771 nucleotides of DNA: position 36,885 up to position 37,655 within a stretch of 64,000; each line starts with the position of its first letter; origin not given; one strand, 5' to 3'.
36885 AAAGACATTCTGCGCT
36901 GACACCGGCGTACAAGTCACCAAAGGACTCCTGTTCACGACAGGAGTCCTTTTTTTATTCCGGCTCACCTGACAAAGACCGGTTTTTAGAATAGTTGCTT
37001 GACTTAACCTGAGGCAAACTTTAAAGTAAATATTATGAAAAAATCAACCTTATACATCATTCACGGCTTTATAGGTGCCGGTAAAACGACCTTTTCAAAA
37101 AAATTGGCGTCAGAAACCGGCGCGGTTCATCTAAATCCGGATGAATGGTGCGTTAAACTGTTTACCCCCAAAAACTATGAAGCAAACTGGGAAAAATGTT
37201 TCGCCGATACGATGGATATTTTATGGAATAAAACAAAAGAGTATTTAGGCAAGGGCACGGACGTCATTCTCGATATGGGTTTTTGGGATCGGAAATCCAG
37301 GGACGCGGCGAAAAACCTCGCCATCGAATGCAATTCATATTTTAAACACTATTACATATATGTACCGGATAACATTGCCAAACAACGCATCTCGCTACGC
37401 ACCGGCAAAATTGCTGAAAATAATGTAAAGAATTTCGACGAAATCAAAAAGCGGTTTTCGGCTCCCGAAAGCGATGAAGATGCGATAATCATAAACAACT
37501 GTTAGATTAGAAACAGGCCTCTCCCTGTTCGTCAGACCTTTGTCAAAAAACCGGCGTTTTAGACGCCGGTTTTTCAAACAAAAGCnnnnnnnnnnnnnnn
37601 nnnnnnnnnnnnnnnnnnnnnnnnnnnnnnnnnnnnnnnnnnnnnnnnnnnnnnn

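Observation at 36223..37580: Two-gene insertion splitting the conserved rlmH-rsfS pair: a 13-Cys protein and a small P-loop kinase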

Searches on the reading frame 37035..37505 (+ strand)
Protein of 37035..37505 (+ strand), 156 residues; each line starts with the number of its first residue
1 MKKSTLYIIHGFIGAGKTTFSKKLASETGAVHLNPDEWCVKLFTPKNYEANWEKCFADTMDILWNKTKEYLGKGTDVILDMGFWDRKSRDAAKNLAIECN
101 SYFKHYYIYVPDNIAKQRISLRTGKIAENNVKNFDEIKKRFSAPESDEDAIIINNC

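Call 3: search_protein_families(library=pfam, proteins=[window:37035-37505:+], max_evalue=1)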
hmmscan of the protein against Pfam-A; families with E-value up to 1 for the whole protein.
window:37035-37505:+ (156 aa): 15 families
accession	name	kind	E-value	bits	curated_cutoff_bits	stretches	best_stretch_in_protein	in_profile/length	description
PF13671.12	AAA_33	-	6e-20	72.4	27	1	6-144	1-143/143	AAA domain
PF13238.12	AAA_18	-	1.7e-06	28.9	29.4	1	8-130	2-122/128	AAA domain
PF06414.18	Zeta_toxin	-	0.00021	21.3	22.3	1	4-124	16-145/199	Zeta toxin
PF01712.25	dNK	-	0.0017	18.6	27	1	9-120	3-102/203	Deoxynucleoside kinase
PF02367.23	TsaE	-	0.0026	18.2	26.6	1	2-30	19-47/128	Threonylcarbamoyl adenosine biosynthesis protein TsaE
PF13207.12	AAA_17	-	0.02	15.6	27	1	11-34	2-25/136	AAA domain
PF02492.25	cobW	-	0.03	14.3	20.7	1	7-25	3-21/180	CobW/HypB/UreG, nucleotide-binding domain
PF05729.18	NACHT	-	0.073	13.3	26.7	1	7-44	3-40/167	NACHT domain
PF01443.25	Viral_helicase1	-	0.089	13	21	1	8-32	2-22/228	Viral superfamily 1 RNA helicase core domain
PF13401.12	AAA_22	-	0.09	13.5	27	1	5-31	6-32/130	AAA domain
PF02223.23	Thymidylate_kin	-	0.09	12.9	27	0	11-27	3-19/185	Thymidylate kinase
PF08433.16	KTI12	-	0.12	12.3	22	1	6-147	3-143/271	Chromatin associated protein KTI12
PF01583.26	APS_kinase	-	0.14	12.7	21.1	0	86-148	86-148/152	Adenylylsulphate kinase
PF01745.22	IPT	-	0.2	11.4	20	1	5-30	2-27/233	Isopentenyl transferase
PF25201.1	nSTAND6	-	0.26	11.8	27.7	1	3-30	17-44/148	Novel STAND NTPase 6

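Call 4: search_protein_families(library=ncbifam, proteins=[window:37035-37505:+], max_evalue=1)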
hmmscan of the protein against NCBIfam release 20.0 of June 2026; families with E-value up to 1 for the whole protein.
window:37035-37505:+ (156 aa): 17 families
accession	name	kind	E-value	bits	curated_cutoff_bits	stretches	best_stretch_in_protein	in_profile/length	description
TIGR03574.1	selen_PSTK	equivalog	1.6e-06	27.7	290.5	1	7-147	2-138/249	L-seryl-tRNA(Sec) kinase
TIGR00041.1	DTMP_kinase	equivalog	0.0023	17.6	83.25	1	1-27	1-27/196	dTMP kinase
NF001385.0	PRK00279.2-3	equivalog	0.0039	16.8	315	1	1-37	1-37/213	adenylate kinase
TIGR01663.1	PNK-3'Pase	equivalog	0.0055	15.2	502.8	1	6-153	366-497/520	bifunctional polynucleotide phosphatase/kinase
TIGR01313.1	therm_gnt_kin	subfamily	0.017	14.9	113.75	1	7-38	1-32/164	gluconokinase, GntK/IdnK-type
TIGR00150.1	T6A_YjeE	equivalog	0.018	14.9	60.1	1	4-29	22-47/135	tRNA (adenosine(37)-N6)-threonylcarbamoyltransferase complex ATPase subunit type 1 TsaE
NF010555.0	PRK13949.1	equivalog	0.019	15.1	180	1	9-36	6-33/175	shikimate kinase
TIGR01359.1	UMP_CMP_kin_fam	subfamily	0.032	14.1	207.6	0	99-152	104-155/185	UMP-CMP kinase family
NF005251.0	PRK06762.1-1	equivalog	0.038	14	183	1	3-107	6-108/171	hypothetical protein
NF040667.1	hom_kin_desulfo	exception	0.044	13.7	197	1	9-38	5-34/163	homoserine kinase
TIGR01351.1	adk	subfamily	0.046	13.3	168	1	8-33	3-28/212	adenylate kinase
TIGR03263.1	guanyl_kin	equivalog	0.12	11.9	160.45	0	5-31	2-28/180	guanylate kinase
NF003012.0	PRK03839.1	equivalog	0.14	12.1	152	1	9-53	5-49/180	putative kinase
NF004861.0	PRK06217.1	equivalog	0.15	11.5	203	1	9-38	6-35/183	hypothetical protein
NF005115.0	PRK06547.1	equivalog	0.15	11.5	173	1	5-29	16-41/172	hypothetical protein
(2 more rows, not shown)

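Call 7: find_homologous_proteins(query=window:37035-37505:+)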
Query window:37035-37505:+ (156 aa): 261 proteins with E <= 0.001 among 296 candidates; the best 120 are listed.
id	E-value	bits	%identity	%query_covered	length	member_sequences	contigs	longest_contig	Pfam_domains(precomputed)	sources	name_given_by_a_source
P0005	2.3e-102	358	99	100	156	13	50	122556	PF13671.13,PF13238.13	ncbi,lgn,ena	-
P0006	2.1e-88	312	89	100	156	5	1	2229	PF06414.19,PF13671.13,PF13238.13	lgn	-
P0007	5.1e-75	269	74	99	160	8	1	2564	PF06414.19,PF13671.13,PF13238.13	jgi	-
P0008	3.0e-74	266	75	99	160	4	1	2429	PF06414.19,PF13671.13,PF13238.13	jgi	jgi:predicted kinase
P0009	1.4e-73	264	75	99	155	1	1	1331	PF06414.19,PF13671.13,PF13238.13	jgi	jgi:predicted kinase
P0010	4.0e-73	263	72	99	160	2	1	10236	PF06414.19,PF13671.13,PF13238.13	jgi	jgi:predicted kinase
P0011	7.4e-72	258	73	99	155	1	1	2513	PF06414.19,PF13671.13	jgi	jgi:predicted kinase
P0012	3.8e-70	253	71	99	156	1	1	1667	PF06414.19,PF13671.13,PF13238.13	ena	-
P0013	4.4e-69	249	71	99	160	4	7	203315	PF06414.19,PF13671.13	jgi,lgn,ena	jgi:predicted kinase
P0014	9.9e-69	248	68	99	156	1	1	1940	PF06414.19,PF13671.13,PF13238.13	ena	-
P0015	1.6e-68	248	68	99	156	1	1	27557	PF02223.24,PF13671.13,PF13238.13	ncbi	-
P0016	2.3e-68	247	68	98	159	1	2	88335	PF13671.13,PF13238.13,PF01583.27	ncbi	-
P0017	6.0e-67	243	68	99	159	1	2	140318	PF06414.19,PF13671.13,PF13238.13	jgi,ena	-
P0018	7.0e-65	236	67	99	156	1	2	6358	PF06414.19,PF13671.13,PF13238.13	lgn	-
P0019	1.1e-64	235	64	98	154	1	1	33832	PF06414.19,PF13671.13,PF13238.13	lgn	-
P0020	3.5e-64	234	68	99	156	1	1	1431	PF06414.19,PF13671.13,PF13238.13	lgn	-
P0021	2.2e-63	231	65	99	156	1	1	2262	PF13671.13,PF13238.13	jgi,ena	-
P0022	2.8e-59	218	62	99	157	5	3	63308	PF13671.13,PF13238.13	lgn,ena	-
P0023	1.8e-58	215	64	99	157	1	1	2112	PF06414.19,PF13671.13,PF13207.13,PF13238.13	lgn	-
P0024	4.5e-57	210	61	99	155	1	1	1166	PF06414.19,PF13671.13,PF13207.13,PF13238.13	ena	-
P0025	7.1e-55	203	61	97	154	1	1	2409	PF13671.13,PF13238.13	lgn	-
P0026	1.3e-54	202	61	99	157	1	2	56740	PF06414.19,PF13671.13,PF13238.13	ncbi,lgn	-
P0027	2.1e-54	202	57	99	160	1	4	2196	PF13671.13,PF13238.13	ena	-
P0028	1.0e-53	200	59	99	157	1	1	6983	PF06414.19,PF13671.13,PF13238.13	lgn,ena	-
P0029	2.1e-53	199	57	99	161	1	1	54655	PF13671.13,PF13238.13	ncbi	-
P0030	1.5e-52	196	56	96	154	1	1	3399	PF06414.19,PF13671.13,PF13238.13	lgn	-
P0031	8.2e-52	193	56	97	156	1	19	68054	PF13671.13,PF13238.13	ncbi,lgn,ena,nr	ncbi:MAG: ATP-binding protein [Proteobacteria bacterium]|nr:ATP-binding protein [Pseudomonadota bact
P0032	1.0e-51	193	57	97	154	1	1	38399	PF06414.19,PF13671.13,PF08433.17,PF13238.13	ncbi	-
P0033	2.7e-51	192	57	99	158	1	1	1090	PF06414.19,PF13671.13,PF13238.13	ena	-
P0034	6.2e-51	191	55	99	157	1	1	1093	PF06414.19,PF13671.13,PF08433.17,PF13238.13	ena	-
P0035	1.3e-50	190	58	98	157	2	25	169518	PF06414.19,PF13671.13,PF13238.13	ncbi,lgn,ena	-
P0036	4.0e-50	188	57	96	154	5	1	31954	PF06414.19,PF13671.13,PF13238.13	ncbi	-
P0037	9.8e-50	187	55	99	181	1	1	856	PF06414.19,PF13671.13,PF13238.13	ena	-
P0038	2.5e-49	185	56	99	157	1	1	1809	PF13671.13,PF13238.13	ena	-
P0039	3.2e-49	185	55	97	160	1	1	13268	PF13671.13,PF13238.13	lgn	-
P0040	4.3e-49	185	55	99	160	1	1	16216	PF13671.13,PF13238.13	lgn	-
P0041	1.2e-48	183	58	99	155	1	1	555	PF13671.13,PF13238.13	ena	-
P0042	4.1e-48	181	58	99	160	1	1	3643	PF06414.19,PF13671.13,PF13238.13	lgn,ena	-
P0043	5.5e-48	181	54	99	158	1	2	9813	PF06414.19,PF13671.13,PF13238.13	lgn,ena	-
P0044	5.3e-47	178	54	97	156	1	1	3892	PF06414.19,PF13671.13,PF13238.13,PF01712.26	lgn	-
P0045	1.1e-46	177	56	99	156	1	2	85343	PF13671.13,PF13238.13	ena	-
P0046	5.1e-46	175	53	99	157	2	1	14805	PF06414.19,PF13671.13,PF13207.13,PF13238.13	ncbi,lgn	-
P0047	3.3e-45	172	54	99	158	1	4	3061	PF13671.13,PF13238.13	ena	-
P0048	3.4e-45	172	52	98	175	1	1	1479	PF06414.19,PF13671.13,PF13238.13,PF01712.26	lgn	-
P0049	8.0e-45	171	52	99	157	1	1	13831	PF06414.19,PF13671.13,PF13238.13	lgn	-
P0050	9.3e-45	170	55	96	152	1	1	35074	PF13671.13,PF13238.13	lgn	-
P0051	3.9e-44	168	49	95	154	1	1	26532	PF06414.19,PF13671.13,PF13207.13,PF13238.13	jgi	-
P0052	1.0e-43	167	52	96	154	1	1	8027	PF13671.13,PF13238.13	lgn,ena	-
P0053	1.2e-43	167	49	97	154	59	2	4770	PF06414.19,PF13671.13,PF13238.13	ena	-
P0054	9.3e-42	161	49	97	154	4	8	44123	PF13671.13,PF08433.17,PF13238.13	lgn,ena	-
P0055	5.0e-41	158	49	93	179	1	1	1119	PF06414.19,PF13671.13,PF13238.13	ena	-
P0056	9.2e-41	157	47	97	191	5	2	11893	PF13671.13,PF13238.13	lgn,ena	-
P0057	1.2e-40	157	51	98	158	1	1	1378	PF13671.13,PF08433.17,PF13238.13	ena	-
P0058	1.4e-40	157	48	99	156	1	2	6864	PF06414.19,PF13671.13,PF13238.13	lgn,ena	-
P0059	1.7e-40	157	50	97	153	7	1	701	PF13671.13,PF08433.17,PF13238.13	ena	-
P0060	6.8e-40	155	48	97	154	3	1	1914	PF07931.19,PF13671.13,PF13207.13,PF08433.17,PF01202.29,PF13238.13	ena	-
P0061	1.9e-39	153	49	97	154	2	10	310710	PF13671.13,PF13207.13,PF08433.17,PF01202.29,PF13238.13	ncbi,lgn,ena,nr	ncbi:MAG: ATP-binding protein [Alphaproteobacteria bacterium]|nr:ATP-binding protein [Alphaproteobac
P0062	3.2e-38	149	48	95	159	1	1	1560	PF06414.19,PF13671.13,PF08433.17,PF01202.29,PF13238.13,PF01583.27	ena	-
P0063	8.3e-38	148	49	96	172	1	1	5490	PF06414.19,PF13671.13,PF13238.13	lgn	-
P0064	5.7e-37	145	47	98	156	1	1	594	PF06414.19,PF13671.13,PF13238.13,PF01712.26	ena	-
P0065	1.3e-36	144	74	55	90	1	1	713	PF13671.13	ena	-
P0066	2.9e-36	143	45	97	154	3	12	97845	PF13671.13,PF13207.13,PF08433.17,PF01202.29,PF13238.13,PF01583.27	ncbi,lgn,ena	-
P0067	4.5e-36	142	49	85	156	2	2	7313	PF06414.19,PF13671.13,PF01202.29,PF13238.13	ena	-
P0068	5.2e-29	119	42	89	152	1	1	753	PF13671.13,PF13238.13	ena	-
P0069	8.6e-28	115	40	97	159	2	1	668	PF13671.13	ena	-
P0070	1.1e-25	108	37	96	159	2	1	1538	PF06414.19,PF13671.13,PF13238.13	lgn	-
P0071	4.0e-25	107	36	97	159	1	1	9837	PF06414.19,PF13671.13,PF13238.13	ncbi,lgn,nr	ncbi:MAG: ATP-binding protein [Rivularia sp. (in: Bacteria)]|nr:ATP-binding protein [Rivularia sp. M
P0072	1.0e-24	105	37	97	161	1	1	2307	PF13671.13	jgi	jgi:predicted kinase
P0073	3.7e-24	103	36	96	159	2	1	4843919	PF06414.19,PF13671.13,PF13238.13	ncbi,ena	-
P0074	4.2e-24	103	36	95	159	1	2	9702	PF06414.19,PF13671.13,PF13238.13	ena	-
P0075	1.6e-23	101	36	94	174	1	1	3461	PF06414.19,PF13671.13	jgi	jgi:predicted kinase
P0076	1.2e-22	99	38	96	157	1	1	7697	PF06414.19,PF13671.13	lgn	-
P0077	1.7e-22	98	36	95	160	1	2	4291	PF06414.19,PF13671.13,PF13238.13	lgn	-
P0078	1.8e-22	98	33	97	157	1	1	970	PF13671.13,PF13238.13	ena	-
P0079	3.0e-22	97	35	96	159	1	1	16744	PF13671.13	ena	-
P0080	1.4e-21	95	39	97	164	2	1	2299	PF06414.19,PF13671.13,PF13238.13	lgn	-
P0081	1.6e-21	95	36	99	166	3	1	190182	PF06414.19,PF13671.13,PF13238.13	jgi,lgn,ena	-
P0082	4.0e-21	94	35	96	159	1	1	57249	PF13671.13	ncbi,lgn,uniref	ncbi:AAA family ATPase [Calothrix sp. CCY 0018]|uniref:AAA family ATPase n=1 Tax=Calothrix sp. CCY 0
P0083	7.9e-21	93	39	98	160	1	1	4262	PF06414.19,PF13671.13,PF08433.17,PF13238.13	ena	-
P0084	1.1e-20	92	39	97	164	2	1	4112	PF06414.19,PF13671.13,PF13238.13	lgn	-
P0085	1.6e-20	92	38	97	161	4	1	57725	PF06414.19,PF13671.13,PF08433.17,PF13238.13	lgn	-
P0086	2.4e-20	91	37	96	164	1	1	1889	PF06414.19,PF13671.13,PF13238.13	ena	-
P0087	2.4e-20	91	35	97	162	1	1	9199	PF06414.19,PF13671.13,PF08433.17,PF13238.13,PF01712.26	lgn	-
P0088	2.8e-20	91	38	96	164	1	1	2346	PF06414.19,PF13671.13,PF13238.13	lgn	-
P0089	3.2e-20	91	37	97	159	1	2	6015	PF06414.19,PF13671.13,PF13207.13,PF08433.17,PF13238.13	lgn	-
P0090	3.5e-20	91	34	96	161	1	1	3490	PF13671.13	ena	-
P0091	5.5e-20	90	36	97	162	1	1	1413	PF06414.19,PF13671.13,PF13238.13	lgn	-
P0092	6.5e-20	90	36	97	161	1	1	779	PF06414.19,PF13671.13,PF13238.13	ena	-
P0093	7.0e-20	90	36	96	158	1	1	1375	PF06414.19,PF13671.13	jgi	jgi:predicted kinase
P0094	8.3e-20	89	37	99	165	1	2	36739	PF06414.19,PF13671.13,PF13238.13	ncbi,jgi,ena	-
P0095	1.1e-19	89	37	97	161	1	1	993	PF06414.19,PF13671.13,PF13238.13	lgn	-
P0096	1.8e-19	88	36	96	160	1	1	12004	PF06414.19,PF13671.13,PF13207.13,PF08433.17,PF13238.13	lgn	-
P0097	2.0e-19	88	35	97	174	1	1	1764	PF06414.19,PF13671.13,PF08433.17,PF13238.13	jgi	jgi:predicted kinase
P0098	2.3e-19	88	34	99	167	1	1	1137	PF06414.19,PF13671.13,PF13238.13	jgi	jgi:predicted kinase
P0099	7.1e-19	86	35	97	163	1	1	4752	PF06414.19,PF13671.13,PF13207.13,PF13238.13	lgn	-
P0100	9.9e-19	86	39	84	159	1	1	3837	PF06414.19,PF13671.13,PF13238.13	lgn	-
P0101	1.1e-18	86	35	97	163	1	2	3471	PF06414.19,PF13671.13,PF13207.13,PF13238.13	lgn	-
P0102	1.5e-18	85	35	97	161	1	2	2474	PF06414.19,PF13671.13,PF13207.13,PF08433.17,PF13238.13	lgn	-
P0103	1.7e-18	85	36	97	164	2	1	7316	PF06414.19,PF13671.13,PF08433.17,PF13238.13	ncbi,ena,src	-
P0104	2.0e-18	85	35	96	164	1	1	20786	PF06414.19,PF13671.13,PF08433.17,PF13238.13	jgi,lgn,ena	-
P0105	2.2e-18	85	31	99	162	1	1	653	PF06414.19,PF13671.13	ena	-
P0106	2.8e-18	84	35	97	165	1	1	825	PF06414.19,PF13671.13,PF13207.13,PF08433.17,PF13238.13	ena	-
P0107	3.2e-18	84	34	98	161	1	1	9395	PF06414.19,PF13671.13,PF13207.13,PF13238.13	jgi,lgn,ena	-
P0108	3.6e-18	84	33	99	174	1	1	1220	PF06414.19,PF13671.13,PF13238.13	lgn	-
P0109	3.9e-18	84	34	99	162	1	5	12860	PF06414.19,PF13671.13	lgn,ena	-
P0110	5.7e-18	83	35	99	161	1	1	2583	PF06414.19,PF13671.13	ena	-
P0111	6.5e-18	83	35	93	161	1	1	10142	PF06414.19,PF13671.13,PF13207.13,PF08433.17,PF13238.13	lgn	-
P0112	7.3e-18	83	35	97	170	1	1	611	PF06414.19,PF13671.13,PF13238.13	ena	-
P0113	9.8e-18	83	36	100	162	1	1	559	PF06414.19,PF13671.13,PF13238.13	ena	-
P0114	1.8e-17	82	36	97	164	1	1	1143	PF06414.19,PF13671.13,PF08433.17,PF13238.13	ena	-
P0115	2.0e-17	82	34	97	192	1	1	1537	PF06414.19,PF13671.13,PF08433.17,PF13238.13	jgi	jgi:predicted kinase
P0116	2.3e-17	81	33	99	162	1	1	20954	PF06414.19,PF13671.13,PF13238.13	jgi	jgi:predicted kinase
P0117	2.7e-17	81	40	95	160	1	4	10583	PF06414.19,PF13671.13,PF13238.13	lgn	-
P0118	2.9e-17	81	32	100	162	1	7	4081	PF06414.19,PF13671.13,PF08433.17,PF13238.13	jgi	jgi:predicted kinase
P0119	2.9e-17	81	34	94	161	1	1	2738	PF06414.19,PF13671.13,PF08433.17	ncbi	-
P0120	3.3e-17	81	36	96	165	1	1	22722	PF06414.19,PF13671.13,PF13207.13,PF08433.17,PF13238.13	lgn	-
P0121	3.9e-17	81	34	97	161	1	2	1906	PF06414.19,PF13671.13,PF08433.17,PF13238.13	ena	-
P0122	4.4e-17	81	32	97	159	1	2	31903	PF06414.19,PF13671.13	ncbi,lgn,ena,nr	ncbi:MAG: ATP-binding protein [Opitutaceae bacterium]|nr:ATP-binding protein [Opitutaceae bacterium]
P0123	4.5e-17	80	33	99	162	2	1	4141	PF06414.19,PF13671.13,PF13207.13,PF08433.17,PF13238.13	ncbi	-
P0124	6.1e-17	80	33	97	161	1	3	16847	PF06414.19,PF13671.13,PF13207.13,PF13238.13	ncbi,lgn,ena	ncbi:MAG: ATP-binding protein [Patescibacteria group bacterium]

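Call 10: find_encoding_contigs(protein=P0013, flank=5000, max_places=3)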
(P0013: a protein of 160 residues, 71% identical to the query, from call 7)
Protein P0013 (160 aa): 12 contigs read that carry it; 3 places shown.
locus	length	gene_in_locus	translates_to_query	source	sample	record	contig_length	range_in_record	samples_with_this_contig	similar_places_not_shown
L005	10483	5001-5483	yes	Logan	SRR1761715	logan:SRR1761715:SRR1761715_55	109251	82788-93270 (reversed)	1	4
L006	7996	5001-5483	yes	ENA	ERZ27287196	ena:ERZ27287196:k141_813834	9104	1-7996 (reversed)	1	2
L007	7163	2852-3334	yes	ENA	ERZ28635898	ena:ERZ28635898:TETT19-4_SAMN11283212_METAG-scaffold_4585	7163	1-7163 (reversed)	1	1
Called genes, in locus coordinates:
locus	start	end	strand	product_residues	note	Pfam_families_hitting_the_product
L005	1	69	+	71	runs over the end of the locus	-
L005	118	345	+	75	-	-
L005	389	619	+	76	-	-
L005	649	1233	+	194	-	-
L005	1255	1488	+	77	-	-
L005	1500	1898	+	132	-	-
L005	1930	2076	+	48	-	-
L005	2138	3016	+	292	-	PF07463:NUMOD4, PF13392:HNH_3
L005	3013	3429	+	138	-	-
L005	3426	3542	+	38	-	-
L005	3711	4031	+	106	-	-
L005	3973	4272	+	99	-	-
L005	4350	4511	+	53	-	-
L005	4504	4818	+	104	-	-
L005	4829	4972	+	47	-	-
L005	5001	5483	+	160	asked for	PF06414:Zeta_toxin (weak), PF13671:AAA_33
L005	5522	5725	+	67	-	-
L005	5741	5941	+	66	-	-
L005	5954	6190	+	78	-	-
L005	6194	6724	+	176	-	-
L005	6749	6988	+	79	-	-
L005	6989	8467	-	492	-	-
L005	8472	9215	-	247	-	-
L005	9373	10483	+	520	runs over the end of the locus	PF07460:NUMOD3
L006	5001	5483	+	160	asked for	PF06414:Zeta_toxin (weak), PF13671:AAA_33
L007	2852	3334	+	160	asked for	PF06414:Zeta_toxin (weak), PF13671:AAA_33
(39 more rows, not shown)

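Call 11: find_encoding_contigs(protein=P0017, flank=5000, max_places=2)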
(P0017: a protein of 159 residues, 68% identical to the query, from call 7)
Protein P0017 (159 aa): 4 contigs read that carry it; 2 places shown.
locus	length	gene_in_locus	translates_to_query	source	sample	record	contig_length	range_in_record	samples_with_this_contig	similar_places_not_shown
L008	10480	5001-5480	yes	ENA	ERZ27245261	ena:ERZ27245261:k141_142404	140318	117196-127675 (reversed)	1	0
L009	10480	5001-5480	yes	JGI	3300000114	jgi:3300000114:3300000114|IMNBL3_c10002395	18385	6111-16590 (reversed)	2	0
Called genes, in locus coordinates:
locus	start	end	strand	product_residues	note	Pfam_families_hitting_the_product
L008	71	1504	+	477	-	PF01921:tRNA-synt_1f (faint), PF01406:tRNA-synt_1e, PF09334:tRNA-synt_1g (faint)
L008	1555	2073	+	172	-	PF06242:TrcR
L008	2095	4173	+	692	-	PF00140:Sigma70_r1_2, PF04546:Sigma70_ner, PF04542:Sigma70_r2, PF04539:Sigma70_r3, PF04545:Sigma70_r4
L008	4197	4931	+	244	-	PF00583:Acetyltransf_1, PF13673:Acetyltransf_10 (weak), PF13508:Acetyltransf_7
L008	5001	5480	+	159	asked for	PF06414:Zeta_toxin (weak), PF13238:AAA_18 (weak), PF13671:AAA_33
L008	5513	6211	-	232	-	PF08713:DNA_alkylation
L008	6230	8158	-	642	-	-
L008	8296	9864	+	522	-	PF00580:UvrD-helicase, PF13245:AAA_19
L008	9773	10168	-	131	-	-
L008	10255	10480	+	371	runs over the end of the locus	PF13361:UvrD_C, PF13538:UvrD_C_2 (faint)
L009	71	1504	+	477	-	PF01921:tRNA-synt_1f (faint), PF01406:tRNA-synt_1e, PF09334:tRNA-synt_1g (faint)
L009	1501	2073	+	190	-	PF06242:TrcR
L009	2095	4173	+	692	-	PF00140:Sigma70_r1_2, PF04546:Sigma70_ner, PF04542:Sigma70_r2, PF04539:Sigma70_r3, PF04545:Sigma70_r4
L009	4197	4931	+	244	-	PF00583:Acetyltransf_1, PF13673:Acetyltransf_10 (weak), PF13508:Acetyltransf_7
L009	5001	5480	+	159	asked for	PF06414:Zeta_toxin (weak), PF13238:AAA_18 (weak), PF13671:AAA_33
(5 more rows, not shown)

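Call 12: find_encoding_contigs(protein=P0035, flank=5000, max_places=3)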
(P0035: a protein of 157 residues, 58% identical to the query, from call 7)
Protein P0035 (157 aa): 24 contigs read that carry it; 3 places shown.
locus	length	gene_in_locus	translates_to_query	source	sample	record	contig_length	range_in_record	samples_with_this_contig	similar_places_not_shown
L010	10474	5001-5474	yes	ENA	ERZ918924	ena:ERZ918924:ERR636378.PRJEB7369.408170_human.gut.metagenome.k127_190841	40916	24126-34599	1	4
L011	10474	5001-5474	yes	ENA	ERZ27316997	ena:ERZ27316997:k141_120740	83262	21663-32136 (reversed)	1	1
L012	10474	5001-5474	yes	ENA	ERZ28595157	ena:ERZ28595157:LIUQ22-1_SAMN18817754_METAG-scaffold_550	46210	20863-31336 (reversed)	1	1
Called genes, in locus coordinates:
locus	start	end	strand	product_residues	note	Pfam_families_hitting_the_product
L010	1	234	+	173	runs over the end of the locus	PF00293:NUDIX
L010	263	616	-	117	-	-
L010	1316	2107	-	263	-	PF18928:DUF5677 (weak)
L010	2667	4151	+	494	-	-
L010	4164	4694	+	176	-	-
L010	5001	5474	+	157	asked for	PF06414:Zeta_toxin, PF13238:AAA_18, PF13671:AAA_33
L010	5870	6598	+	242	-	-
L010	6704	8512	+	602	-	-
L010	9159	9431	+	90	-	-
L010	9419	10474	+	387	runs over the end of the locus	PF05876:GpA_ATPase (weak), PF20454:GpA_nuclease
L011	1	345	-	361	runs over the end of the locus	-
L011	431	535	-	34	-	-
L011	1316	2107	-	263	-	PF18928:DUF5677 (weak)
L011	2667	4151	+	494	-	-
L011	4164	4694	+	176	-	-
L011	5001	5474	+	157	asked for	PF06414:Zeta_toxin, PF13238:AAA_18, PF13671:AAA_33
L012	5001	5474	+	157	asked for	PF06414:Zeta_toxin, PF13238:AAA_18, PF13671:AAA_33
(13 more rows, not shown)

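Call 22: search_protein_families(library=phrogs, proteins=[window:37035-37505:+], max_evalue=0.1)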
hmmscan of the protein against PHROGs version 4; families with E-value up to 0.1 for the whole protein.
window:37035-37505:+ (156 aa): 11 families
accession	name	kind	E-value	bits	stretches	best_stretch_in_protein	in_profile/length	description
phrog_35548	-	unknown function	1.2e-15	58.6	1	4-136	5-136/166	-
phrog_6931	-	unknown function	2.1e-09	38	1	3-148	184-332/343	-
phrog_761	-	other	2.8e-09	38.1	1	1-141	16-177/362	thymidylate kinase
phrog_505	-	other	1.2e-07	32.5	1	4-132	2-134/295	polynucleotide kinase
phrog_2071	-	other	4.8e-07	30.9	1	1-117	13-124/282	ATPase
phrog_8238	-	DNA, RNA and nucleotide metabolism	0.0063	15.6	1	5-97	3-97/737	RNA ligase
phrog_35529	-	unknown function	0.011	17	1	66-114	38-86/97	-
phrog_139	-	other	0.014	15.8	1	1-32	80-111/342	deoxynucleoside monophosphate kinase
phrog_1815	-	other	0.026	15.8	0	3-29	2-28/197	guanylate kinase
phrog_10255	-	other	0.034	14.9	1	7-36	4-34/230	kinase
phrog_5846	-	DNA, RNA and nucleotide metabolism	0.08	13.2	1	5-32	39-66/380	clamp loader of DNA polymerase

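Call 23: search_protein_families(library=padloc, proteins=[window:37035-37505:+], max_evalue=0.1)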
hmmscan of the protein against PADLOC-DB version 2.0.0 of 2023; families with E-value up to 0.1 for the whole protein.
window:37035-37505:+ (156 aa): 1 family
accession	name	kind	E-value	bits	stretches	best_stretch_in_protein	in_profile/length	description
PDLC02911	VakA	-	0.00049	18.7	1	9-33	7-31/163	-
